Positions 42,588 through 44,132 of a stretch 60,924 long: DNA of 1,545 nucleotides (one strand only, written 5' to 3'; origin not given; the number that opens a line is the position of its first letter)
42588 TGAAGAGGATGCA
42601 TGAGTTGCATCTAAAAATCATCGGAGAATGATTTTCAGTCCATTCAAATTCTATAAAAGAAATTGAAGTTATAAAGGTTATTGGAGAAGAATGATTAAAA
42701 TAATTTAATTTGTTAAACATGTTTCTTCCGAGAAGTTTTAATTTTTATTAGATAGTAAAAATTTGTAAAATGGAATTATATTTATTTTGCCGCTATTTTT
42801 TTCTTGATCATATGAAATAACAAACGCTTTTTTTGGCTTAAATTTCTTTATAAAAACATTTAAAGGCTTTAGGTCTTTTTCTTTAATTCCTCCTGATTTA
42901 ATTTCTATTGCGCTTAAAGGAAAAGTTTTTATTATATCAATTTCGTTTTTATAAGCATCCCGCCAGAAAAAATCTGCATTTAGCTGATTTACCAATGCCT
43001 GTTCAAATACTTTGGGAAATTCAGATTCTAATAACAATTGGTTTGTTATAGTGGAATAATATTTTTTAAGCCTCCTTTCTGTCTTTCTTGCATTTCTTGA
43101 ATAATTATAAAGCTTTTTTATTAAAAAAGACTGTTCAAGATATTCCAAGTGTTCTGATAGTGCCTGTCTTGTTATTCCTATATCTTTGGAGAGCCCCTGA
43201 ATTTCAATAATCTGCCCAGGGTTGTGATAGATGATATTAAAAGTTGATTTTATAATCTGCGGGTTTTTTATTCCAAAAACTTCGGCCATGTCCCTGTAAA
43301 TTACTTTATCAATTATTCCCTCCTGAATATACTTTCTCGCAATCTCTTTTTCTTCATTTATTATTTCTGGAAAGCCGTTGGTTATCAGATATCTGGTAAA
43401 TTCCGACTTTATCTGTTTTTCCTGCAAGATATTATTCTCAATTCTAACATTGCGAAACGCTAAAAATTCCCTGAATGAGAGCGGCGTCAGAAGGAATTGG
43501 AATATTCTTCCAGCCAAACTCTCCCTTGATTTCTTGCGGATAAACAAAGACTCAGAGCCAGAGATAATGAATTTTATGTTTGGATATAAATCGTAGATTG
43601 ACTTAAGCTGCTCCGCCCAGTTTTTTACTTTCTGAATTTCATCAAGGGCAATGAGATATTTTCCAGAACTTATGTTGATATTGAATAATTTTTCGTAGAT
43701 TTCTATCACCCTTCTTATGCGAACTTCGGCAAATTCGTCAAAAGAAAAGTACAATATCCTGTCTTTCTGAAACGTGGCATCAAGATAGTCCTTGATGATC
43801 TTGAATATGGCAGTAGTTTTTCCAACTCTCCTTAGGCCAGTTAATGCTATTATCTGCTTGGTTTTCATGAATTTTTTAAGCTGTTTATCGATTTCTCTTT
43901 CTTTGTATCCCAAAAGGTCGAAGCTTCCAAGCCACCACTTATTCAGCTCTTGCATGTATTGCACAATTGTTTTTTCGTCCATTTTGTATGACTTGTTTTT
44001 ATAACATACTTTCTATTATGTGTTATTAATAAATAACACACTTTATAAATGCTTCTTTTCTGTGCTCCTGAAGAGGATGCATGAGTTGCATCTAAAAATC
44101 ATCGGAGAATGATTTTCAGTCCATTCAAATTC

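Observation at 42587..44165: Single-gene AAA+ (COG1373-like) cassette bounded by perfect 98-bp direct repeats that duplicate the 3' end of lhr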

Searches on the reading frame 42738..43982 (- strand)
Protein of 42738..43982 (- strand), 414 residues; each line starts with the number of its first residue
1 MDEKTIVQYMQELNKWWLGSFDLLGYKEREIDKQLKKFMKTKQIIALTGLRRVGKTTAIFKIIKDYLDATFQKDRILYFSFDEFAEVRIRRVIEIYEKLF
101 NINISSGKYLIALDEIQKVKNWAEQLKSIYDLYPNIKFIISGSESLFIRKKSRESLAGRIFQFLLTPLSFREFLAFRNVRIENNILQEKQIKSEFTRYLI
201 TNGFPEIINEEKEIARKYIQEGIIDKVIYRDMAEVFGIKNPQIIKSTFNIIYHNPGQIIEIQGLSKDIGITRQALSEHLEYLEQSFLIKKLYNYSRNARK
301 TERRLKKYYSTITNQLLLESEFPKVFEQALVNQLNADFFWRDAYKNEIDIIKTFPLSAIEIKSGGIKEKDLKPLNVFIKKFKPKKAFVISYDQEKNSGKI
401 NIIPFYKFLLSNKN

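Call 5: search_protein_families(library=pfam, proteins=[window:42738-43982:-])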
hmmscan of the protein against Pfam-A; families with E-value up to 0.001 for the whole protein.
window:42738-43982:- (414 aa): 3 families
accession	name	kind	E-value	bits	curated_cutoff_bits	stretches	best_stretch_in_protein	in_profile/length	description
PF13173.12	AAA_14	-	2.9e-35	121.5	27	1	42-174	2-129/129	AAA domain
PF13635.12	DUF4143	-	2.4e-16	60.3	28.1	1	230-364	2-160/160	Domain of unknown function (DUF4143)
PF13401.12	AAA_22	-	0.00062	20.5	27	0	41-144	4-124/130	AAA domain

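Call 7: find_encoding_contigs(protein=window:42738-43982:-, flank=10000, max_places=10)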
Protein window:42738-43982:- (414 aa): no gene with exactly this product is on record in the collection.

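Call 9: find_homologous_proteins(query=window:42738-43982:-, max_evalue=1e-20)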
Query window:42738-43982:- (414 aa): 2955 proteins with E <= 1e-20 among 8000 candidates; the best 120 are listed.
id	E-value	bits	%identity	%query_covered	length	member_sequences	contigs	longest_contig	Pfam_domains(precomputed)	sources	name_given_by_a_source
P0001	2.4e-263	891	100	100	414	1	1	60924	PF13173.13,PF13635.13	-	-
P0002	1.5e-165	569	62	99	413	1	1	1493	PF13173.13,PF13635.13,PF01637.25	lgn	-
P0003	8.4e-165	566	62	100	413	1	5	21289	PF13173.13,PF08279.19,PF13635.13,PF12802.14,PF01637.25,PF20720.4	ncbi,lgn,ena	ncbi:MAG: ATP-binding protein [Nanoarchaeota archaeon]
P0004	2.2e-164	565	63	99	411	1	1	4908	PF13173.13,PF13635.13,PF01637.25,PF20720.4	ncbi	-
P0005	7.4e-164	563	62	100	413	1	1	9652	PF13173.13,PF08279.19,PF13635.13,PF12802.14,PF01637.25,PF20720.4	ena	-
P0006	1.4e-163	562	63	99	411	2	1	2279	PF13173.13,PF13635.13,PF20720.4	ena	-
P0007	1.5e-163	562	63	99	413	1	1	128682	PF13173.13,PF13635.13,PF01637.25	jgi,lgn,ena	-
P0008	3.4e-163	561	62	99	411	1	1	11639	PF13173.13,PF13635.13,PF01637.25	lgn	-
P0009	5.2e-163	561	63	99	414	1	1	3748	PF13173.13,PF13635.13,PF01637.25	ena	-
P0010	7.2e-163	560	62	100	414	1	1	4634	PF13173.13,PF13635.13,PF01637.25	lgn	-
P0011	1.4e-162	559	64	98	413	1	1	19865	PF13173.13,PF13635.13,PF01637.25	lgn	-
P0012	2.1e-162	559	63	99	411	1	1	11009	PF13173.13,PF13635.13,PF01637.25,PF20720.4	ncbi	-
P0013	3.3e-161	555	61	99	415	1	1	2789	PF13173.13,PF13635.13,PF01637.25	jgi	-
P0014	6.0e-161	554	63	99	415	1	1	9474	PF13173.13,PF13635.13,PF01637.25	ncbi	-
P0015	7.4e-161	554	62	99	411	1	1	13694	PF13173.13,PF13635.13,PF01637.25,PF20720.4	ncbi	-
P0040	9.8e-157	540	60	99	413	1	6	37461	PF13173.13,PF13635.13,PF01637.25,PF20720.4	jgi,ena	-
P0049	3.4e-154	532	61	99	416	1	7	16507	PF13173.13,PF13635.13,PF01637.25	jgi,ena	-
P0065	1.1e-149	517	60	100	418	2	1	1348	PF13173.13,PF13635.13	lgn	-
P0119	4.0e-129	449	54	100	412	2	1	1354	PF13173.13,PF08279.19,PF13635.13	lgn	-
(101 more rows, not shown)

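Call 11: find_encoding_contigs(protein=P0002, flank=10000, max_places=4)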
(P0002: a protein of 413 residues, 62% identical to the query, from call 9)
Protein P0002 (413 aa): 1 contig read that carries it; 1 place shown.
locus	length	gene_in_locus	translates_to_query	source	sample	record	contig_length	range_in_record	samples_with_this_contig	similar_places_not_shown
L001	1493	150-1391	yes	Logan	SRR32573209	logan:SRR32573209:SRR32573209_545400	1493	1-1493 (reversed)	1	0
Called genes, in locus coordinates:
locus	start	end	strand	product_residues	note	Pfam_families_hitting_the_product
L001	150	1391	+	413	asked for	PF01637:ATPase_2 (faint), PF13173:AAA_14, PF13635:DUF4143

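Call 12: find_related_loci(query=A1, collection=genome_contigs, flank=4000)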
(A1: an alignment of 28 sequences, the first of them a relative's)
Query A1 (414 aa) in genome_contigs; peptide patterns used: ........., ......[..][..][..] (x = any residue, [..] = any of these).
370 stretches matched a pattern; 294 encode a relative of the query (tblastn E <= 1e-3); the best 80 are kept; 80 distinct loci.
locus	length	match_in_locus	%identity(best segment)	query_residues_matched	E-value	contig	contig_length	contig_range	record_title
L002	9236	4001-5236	62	1-412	2e-172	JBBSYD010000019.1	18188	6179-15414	MAG: Nanoarchaeota archaeon isolate H43-bin227_1 H43_bin227_1_000000000019, whole genome shotgun sequence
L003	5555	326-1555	61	1-410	3e-168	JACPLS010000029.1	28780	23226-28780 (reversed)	MAG: Candidatus Pacearchaeota archaeon isolate NC_groundwater_527_Ag_S-0.1um_31_8 S35_SO-1_scaffold_119809, whole genome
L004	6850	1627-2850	62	1-408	3e-166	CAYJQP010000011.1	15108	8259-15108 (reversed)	MAG TPA_asm: Candidatus Woesearchaeota archaeon isolate ERP125453_co1_261 genome assembly, contig: NODE_4097_length_1510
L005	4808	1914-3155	60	1-414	5e-169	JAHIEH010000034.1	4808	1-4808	MAG: Nanoarchaeota archaeon isolate KR11_0.1_MetaG.mb.113 KR11_0.1_MetaG.mb.113_k141_439148, whole genome shotgun sequen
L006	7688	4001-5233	61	1-411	6e-161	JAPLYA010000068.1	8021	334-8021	MAG: Candidatus Pacearchaeota archaeon isolate LacPavin_0920_SED4_MAG_33_8 LacPavin_0920_SED4_scaffold_1740682, whole ge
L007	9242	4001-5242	61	1-411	1e-159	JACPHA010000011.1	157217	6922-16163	MAG: Candidatus Pacearchaeota archaeon isolate NC_groundwater_402_Ag_B-0.1um_34_21 GD18-4_B1_scaffold_865556, whole geno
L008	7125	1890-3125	59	1-410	2e-156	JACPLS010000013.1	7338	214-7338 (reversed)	MAG: Candidatus Pacearchaeota archaeon isolate NC_groundwater_527_Ag_S-0.1um_31_8 S35_SO-1_scaffold_6877, whole genome s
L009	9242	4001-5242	58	1-410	4e-153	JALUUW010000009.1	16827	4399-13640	MAG: Candidatus Pacearchaeota archaeon isolate 128-326_metabat1_scaf2bin.051 128-326_scaffold_1460_c1, whole genome shot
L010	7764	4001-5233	58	1-410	3e-150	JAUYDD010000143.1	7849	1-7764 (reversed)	MAG: Nanoarchaeota archaeon isolate C20_maxbin.123 C20_k141_369581, whole genome shotgun sequence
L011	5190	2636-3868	53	1-411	9e-145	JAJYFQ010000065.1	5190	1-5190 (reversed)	MAG: Candidatus Micrarchaeota archaeon isolate DBS1-2.bin49 NODE_29143_length_5190_cov_1.085127, whole genome shotgun se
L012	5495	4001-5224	53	1-410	4e-143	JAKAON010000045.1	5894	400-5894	MAG: Candidatus Micrarchaeota archaeon isolate YF1.bin19 NODE_18840_length_5894_cov_2.361540, whole genome shotgun seque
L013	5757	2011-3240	56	1-410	4e-142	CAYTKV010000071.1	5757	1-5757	MAG TPA_asm: Candidatus Woesearchaeota archaeon isolate SRP269290_co3_959 genome assembly, contig: NODE_20842_length_575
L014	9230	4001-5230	54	1-410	6e-139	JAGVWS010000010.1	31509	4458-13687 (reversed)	Candidatus Pacearchaeota archaeon isolate RIFCSPHIGHO2_01_FULL_37_14 rifcsphigho2_01_scaffold_2397, whole genome shotgun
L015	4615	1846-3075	52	1-410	5e-140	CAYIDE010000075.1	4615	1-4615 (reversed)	MAG TPA_asm: Candidatus Woesearchaeota archaeon isolate ERP119705_co1_824 genome assembly, contig: NODE_34154_length_461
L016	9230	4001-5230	52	1-410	8e-137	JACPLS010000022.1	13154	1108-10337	MAG: Candidatus Pacearchaeota archaeon isolate NC_groundwater_527_Ag_S-0.1um_31_8 S35_SO-1_scaffold_152553, whole genome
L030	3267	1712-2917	50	1-405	6e-128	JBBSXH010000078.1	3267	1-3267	MAG: Nanoarchaeota archaeon isolate H32-bin021_1 H32_bin021_1_000000000078, whole genome shotgun sequence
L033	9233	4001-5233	51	1-410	3e-123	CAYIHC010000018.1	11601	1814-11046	MAG TPA_asm: Candidatus Woesearchaeota archaeon isolate ERP119705_co20_126 genome assembly, contig: NODE_6538_length_116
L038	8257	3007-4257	51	1-410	4e-121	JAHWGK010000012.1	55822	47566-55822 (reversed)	MAG: Thermoplasmata archaeon isolate Hel238.bin54 NODE_12_length_55822_cov_16.078985, whole genome shotgun sequence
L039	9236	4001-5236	51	10-412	4e-121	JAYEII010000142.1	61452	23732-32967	MAG: Methanobacteriota archaeon isolate MAG195 MAG195_146, whole genome shotgun sequence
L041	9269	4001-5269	50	4-411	9e-121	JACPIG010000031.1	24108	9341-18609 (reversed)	MAG: Candidatus Woesearchaeota archaeon isolate NC_groundwater_434_Ag_B-0.1um_47_10 GD18-4_B1_scaffold_423977, whole gen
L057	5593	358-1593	46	10-414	4e-117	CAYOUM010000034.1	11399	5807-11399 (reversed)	MAG TPA_asm: uncultured Methanomassiliicoccales archaeon isolate binchicken_co260_609 genome assembly, contig: NODE_8336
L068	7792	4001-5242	48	6-412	3e-115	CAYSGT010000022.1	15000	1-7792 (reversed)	MAG TPA_asm: Candidatus Woesearchaeota archaeon isolate SRP050083_co2_415 genome assembly, contig: NODE_2898_length_1500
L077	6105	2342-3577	44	6-412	3e-113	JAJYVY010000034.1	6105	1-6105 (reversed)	MAG: Candidatus Micrarchaeota archaeon isolate FK2.bin60 NODE_18399_length_6105_cov_1.210940, whole genome shotgun seque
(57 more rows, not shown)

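Call 39: search_protein_families(library=pfam, proteins=[L030:38-1543:+, L033:1578-3812:+, L038:1052-2797:-, L038:4322-6451:-, L039:5323-6774:-, L041:5867-7210:-, L057:1693-3162:-, L068:5316-7751:-, L077:1211-2116:-, L016:5284-6138:+])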
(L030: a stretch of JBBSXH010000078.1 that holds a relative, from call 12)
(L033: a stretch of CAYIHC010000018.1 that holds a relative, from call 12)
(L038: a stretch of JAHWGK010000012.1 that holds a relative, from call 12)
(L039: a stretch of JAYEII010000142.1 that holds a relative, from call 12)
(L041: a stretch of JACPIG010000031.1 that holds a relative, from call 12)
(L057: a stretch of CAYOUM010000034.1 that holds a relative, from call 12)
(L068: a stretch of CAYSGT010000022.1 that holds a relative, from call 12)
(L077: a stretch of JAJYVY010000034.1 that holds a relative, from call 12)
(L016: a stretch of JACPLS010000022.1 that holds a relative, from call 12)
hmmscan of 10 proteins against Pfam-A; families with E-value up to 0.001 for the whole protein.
L030:38-1543:+ (501 aa): 1 family
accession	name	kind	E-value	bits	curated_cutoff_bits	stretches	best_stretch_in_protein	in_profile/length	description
PF11074.14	DUF2779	-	7.9e-42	142.9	23.3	1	295-419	1-126/126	Domain of unknown function(DUF2779)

L033:1578-3812:+ (744 aa): 4 families
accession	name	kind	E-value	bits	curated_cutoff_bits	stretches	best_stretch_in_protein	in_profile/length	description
PF01326.24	PPDK_N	-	4.4e-103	345.5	27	1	3-324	16-327/328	Pyruvate phosphate dikinase, AMP/ATP-binding domain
PF02896.24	PEP-utilizers_C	-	4.4e-80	269.4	22.8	1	446-732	11-292/293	PEP-utilising enzyme, PEP-binding domain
PF00391.29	PEP-utilizers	-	4e-28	97.3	23.1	1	355-425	2-72/72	PEP-utilising enzyme, mobile domain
PF03328.21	HpcH_HpaI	-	3.3e-05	23.7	25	1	579-652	81-159/221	HpcH/HpaI aldolase/citrate lyase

L038:1052-2797:- (581 aa): 1 family
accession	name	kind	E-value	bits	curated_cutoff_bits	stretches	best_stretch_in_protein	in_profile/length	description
PF09825.15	BPL_N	-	5.2e-05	22.7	24.2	0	121-194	30-94/283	Biotin-protein ligase, N terminal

L038:4322-6451:- (709 aa): 2 families
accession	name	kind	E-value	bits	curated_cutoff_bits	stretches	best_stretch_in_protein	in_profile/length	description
PF08530.16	PepX_C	-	1.3e-42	146.6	22.5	1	339-573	1-216/217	X-Pro dipeptidyl-peptidase C-terminal non-catalytic domain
PF02129.25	Peptidase_S15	-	1.2e-35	123.9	23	2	75-218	1-155/262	X-Pro dipeptidyl-peptidase (S15 family)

L039:5323-6774:- (483 aa): 6 families
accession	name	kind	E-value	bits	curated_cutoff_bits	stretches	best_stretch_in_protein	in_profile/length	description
PF13426.13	PAS_9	-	5.2e-21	75.3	27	2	389-480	2-96/103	PAS domain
PF00989.32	PAS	-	2.3e-13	50.6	22.6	1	382-481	5-110/113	PAS fold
PF13188.13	PAS_8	-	2e-11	43.8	21.8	1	382-428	5-51/65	PAS domain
PF12860.13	PAS_7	-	8.4e-05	23.1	27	0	92-197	1-115/115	PAS fold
PF08448.16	PAS_4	-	0.00018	22.1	23.1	0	388-432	5-48/110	PAS fold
PF13185.12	GAF_2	-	0.00065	20.4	28.6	0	218-366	3-133/136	GAF domain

L041:5867-7210:- (447 aa): 0 families

L057:1693-3162:- (489 aa): 3 families
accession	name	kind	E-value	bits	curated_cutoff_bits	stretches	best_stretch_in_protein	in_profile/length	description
PF01977.22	UbiD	-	7e-52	176.1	23.3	1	161-346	16-204/206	3-octaprenyl-4-hydroxybenzoate carboxy-lyase Rift-related domain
PF20696.2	UbiD_C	-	1.1e-36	126.1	24.2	1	352-473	2-127/127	3-octaprenyl-4-hydroxybenzoate carboxy-lyase C-terminal domain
PF20695.2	UbiD_N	-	3.8e-12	46.6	24.3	1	77-143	8-77/78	3-octaprenyl-4-hydroxybenzoate carboxy-lyase N-terminal domain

L068:5316-7751:- (811 aa): 0 families

L077:1211-2116:- (301 aa): 8 families
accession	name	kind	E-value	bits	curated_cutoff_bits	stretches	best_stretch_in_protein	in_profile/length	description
PF01370.27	Epimerase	-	9.1e-48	163.2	20.9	1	7-231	2-240/240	NAD dependent epimerase/dehydratase family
PF16363.11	GDP_Man_Dehyd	-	3.1e-33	116.1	27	1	7-252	1-269/332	GDP-mannose 4,6 dehydratase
PF01073.25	3Beta_HSD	-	2.9e-19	69.6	22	1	8-211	2-220/280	3-beta hydroxysteroid dehydrogenase/isomerase family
PF04321.23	RmlD_sub_bind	-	5e-11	42.7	27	1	5-268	2-250/287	RmlD substrate binding domain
PF13460.12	NAD_binding_10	-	5.9e-10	39.7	27.2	1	10-148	1-133/184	NAD(P)H-binding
PF02719.21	Polysacc_synt_2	-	1.4e-07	31.4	20.2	1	47-244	60-242/293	Polysaccharide biosynthesis protein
PF07993.18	NAD_binding_4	-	1.5e-07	31.3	20.1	1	56-152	82-193/258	Male sterility protein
PF05368.20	NmrA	-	4.2e-07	30.3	27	1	5-113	4-107/298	NmrA-like family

L016:5284-6138:+ (284 aa): 0 families

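Call 47: search_protein_families(library=padloc, proteins=[window:42738-43982:-], max_evalue=0.01)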
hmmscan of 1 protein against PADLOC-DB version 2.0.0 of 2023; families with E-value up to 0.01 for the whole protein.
window:42738-43982:- (414 aa): 7 families
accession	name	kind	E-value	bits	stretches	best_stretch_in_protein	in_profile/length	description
PDLC04787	PDC-S01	-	2.3e-57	192.7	1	25-412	9-409/412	-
PDLC04789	PDC-S01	-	6.1e-47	158.4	2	28-309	3-264/375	-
PDLC04790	PDC-S01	-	2e-38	130.2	1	26-309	11-288/422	-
PDLC04791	PDC-S01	-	4.5e-36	122.4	1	30-392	9-378/395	-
PDLC04788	PDC-S01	-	4.7e-25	86.4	1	28-309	3-297/448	-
PDLC04786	PDC-S01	-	1.7e-24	84.4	2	28-299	4-295/439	-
PDLC04792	PDC-S01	-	1.4e-17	61.4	2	28-214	3-209/452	-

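Call 48: search_protein_families(library=ncbifam, proteins=[window:42738-43982:-], max_evalue=0.01)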
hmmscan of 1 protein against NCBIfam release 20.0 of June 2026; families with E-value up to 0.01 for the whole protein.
window:42738-43982:- (414 aa): 1 family
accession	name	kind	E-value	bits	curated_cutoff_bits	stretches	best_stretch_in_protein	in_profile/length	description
TIGR03499.1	FlhF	equivalog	0.0034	17.4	174.15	1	30-63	184-219/286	flagellar biosynthesis GTPase FlhF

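Call 49: search_solved_structures(query=A1, max_evalue=0.01)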
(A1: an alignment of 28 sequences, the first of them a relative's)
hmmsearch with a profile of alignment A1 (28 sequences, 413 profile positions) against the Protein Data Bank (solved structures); distinct sequences matched with E-value up to 0.01: 1.
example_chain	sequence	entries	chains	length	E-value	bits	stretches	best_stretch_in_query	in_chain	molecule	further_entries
2qen_A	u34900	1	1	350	0.0018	20.4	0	93-187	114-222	WALKER-TYPE ATPASE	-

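Call 53: find_encoding_contigs(protein=P0065, flank=3000, max_places=6)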
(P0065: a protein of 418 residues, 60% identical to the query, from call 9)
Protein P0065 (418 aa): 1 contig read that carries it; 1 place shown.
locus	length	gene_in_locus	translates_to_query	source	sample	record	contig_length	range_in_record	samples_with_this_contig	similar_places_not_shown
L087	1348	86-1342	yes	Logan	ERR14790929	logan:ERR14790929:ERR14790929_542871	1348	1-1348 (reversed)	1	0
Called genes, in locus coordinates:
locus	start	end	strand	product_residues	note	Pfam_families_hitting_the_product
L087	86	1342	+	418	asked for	PF13173:AAA_14, PF13635:DUF4143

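Call 54: find_encoding_contigs(protein=P0119, flank=3000, max_places=6)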
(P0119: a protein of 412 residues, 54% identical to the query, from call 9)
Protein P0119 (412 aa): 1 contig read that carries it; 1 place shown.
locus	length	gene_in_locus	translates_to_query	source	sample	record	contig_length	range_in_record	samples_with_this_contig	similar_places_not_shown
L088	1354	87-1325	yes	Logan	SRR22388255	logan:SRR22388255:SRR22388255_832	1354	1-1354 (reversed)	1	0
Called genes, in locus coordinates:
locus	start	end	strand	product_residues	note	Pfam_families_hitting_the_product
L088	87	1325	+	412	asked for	PF13173:AAA_14, PF13635:DUF4143, PF08279:HTH_11 (weak)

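Call 56: search_dna_similar(query=window:42738-43982:-, collection=plasmids, mode=protein, max_rows=15, max_evalue=1e-20)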
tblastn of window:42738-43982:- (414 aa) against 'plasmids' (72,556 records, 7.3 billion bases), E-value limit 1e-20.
Records with a match: 11; places in all: 11; records where one place covers at least 80% of the query: 6.
Best place of each record, by identity: <60% 11.
By first word of the organism name: Acinetobacter 2; Arcobacter 1; Runella 1; Haladaptatus 1; Treponema 1; Sulfuricurvum 1; Calditerrivibrio 1; Bacteroides 1; Phocaeicola 1; Methanomethylovorans 1.
By predicted mobility (MOB-suite, as given by PLSDB): non-mobilizable 11.
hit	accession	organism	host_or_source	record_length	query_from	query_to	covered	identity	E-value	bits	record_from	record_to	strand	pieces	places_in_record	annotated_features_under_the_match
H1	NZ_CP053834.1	Arcobacter cloacae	cell culture,Sewage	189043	10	412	97%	26.5%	1e-28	125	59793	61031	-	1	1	ATP-binding protein | cas4: CRISPR-associated protein Cas4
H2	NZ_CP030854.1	Runella rosea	Whole organism,fresh water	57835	28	375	84%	29.0%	6e-23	108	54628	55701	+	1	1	ATP-binding protein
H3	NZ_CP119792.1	Haladaptatus sp. QDMS2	cell culture,sediment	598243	1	408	99%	23.8%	3e-34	142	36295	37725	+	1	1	ATP-binding protein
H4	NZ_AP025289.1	Treponema saccharophilum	-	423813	26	374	84%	27.4%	3e-23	109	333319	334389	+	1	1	ATP-binding protein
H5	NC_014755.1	Sulfuricurvum kujiense DSM 16994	drain water from underground crude oil ...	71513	23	412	94%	24.4%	1e-25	117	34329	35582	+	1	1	ATP-binding protein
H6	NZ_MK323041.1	Acinetobacter seifertii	-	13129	1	303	73%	31.1%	4e-40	160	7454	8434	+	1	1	ATP-binding protein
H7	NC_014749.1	Calditerrivibrio nitroreducens DSM 19672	terrestrial hot spring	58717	39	404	88%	25.3%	5e-24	112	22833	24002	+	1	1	ATP-binding protein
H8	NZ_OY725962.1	Bacteroides finegoldii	-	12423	49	364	76%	28.2%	4e-23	109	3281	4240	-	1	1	ATP-binding protein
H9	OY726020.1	Phocaeicola massiliensis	-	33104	49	364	76%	28.2%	4e-23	109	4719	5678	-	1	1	none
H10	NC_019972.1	Methanomethylovorans hollandica DSM 15978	-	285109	3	314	75%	25.4%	1e-26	120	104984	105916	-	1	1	ATP-binding protein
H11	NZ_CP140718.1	Acinetobacter johnsonii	Homo sapiens,mixed culture,urine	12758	75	303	55%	34.4%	7e-35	144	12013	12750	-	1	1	none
